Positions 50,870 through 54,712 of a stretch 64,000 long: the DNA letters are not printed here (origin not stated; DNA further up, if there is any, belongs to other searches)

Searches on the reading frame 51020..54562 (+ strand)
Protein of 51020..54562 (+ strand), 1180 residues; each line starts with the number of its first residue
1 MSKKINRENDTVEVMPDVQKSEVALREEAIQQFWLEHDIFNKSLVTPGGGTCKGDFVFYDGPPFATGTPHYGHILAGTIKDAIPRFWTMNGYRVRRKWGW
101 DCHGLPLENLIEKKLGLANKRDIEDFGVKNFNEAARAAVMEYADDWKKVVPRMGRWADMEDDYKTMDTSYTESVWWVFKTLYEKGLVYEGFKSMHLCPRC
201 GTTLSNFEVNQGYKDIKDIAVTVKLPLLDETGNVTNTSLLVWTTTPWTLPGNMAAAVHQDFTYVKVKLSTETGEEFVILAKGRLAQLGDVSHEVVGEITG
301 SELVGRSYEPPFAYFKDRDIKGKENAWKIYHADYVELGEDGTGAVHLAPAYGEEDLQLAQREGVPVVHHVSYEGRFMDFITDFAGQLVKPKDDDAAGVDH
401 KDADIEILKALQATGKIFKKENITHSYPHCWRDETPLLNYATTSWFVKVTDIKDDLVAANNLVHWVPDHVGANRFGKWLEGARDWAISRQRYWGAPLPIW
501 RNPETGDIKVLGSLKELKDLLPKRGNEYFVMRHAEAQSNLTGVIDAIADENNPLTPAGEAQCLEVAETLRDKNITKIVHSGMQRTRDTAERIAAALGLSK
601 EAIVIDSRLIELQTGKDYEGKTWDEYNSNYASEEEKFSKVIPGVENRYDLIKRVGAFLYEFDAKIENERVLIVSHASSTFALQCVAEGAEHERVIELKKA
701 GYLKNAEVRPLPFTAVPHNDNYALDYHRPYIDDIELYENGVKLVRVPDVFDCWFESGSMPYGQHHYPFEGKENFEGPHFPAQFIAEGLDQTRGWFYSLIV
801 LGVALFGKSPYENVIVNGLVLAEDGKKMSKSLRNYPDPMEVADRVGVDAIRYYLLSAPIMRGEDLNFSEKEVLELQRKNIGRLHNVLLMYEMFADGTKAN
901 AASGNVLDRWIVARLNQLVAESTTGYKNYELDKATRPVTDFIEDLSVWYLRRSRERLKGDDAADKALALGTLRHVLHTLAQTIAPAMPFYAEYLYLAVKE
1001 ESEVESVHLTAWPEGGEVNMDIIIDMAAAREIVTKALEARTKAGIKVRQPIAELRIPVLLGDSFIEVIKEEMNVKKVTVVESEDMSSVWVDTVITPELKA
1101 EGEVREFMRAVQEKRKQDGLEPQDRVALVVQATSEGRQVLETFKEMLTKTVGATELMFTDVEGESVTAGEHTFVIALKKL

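Call 103: search_protein_families(library=pfam, proteins=[window:51020-54562:+], max_evalue=0.00001)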
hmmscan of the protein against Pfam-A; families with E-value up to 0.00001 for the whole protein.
window:51020-54562:+ (1180 aa): 5 families
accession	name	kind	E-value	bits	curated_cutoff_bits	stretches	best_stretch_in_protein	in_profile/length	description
PF00133.28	tRNA-synt_1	-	1.6e-136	455.8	22.7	2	30-521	2-267/414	tRNA synthetases class I (I, L, M and V)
PF08264.19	Anticodon_1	-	4.3e-29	101.7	25.1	1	908-1051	1-144/148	Anticodon-binding domain of tRNA ligase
PF00300.27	His_Phos_1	-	1.8e-27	96.7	21.7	1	529-697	2-169/194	Histidine phosphatase superfamily (branch 1)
PF09334.17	tRNA-synt_1g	-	5e-17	62.2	20.1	1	811-876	312-375/391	tRNA synthetases class I (M)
PF19302.4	DUF5915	-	1.1e-16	61.5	27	1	1071-1179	85-194/195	Domain of unknown function (DUF5915)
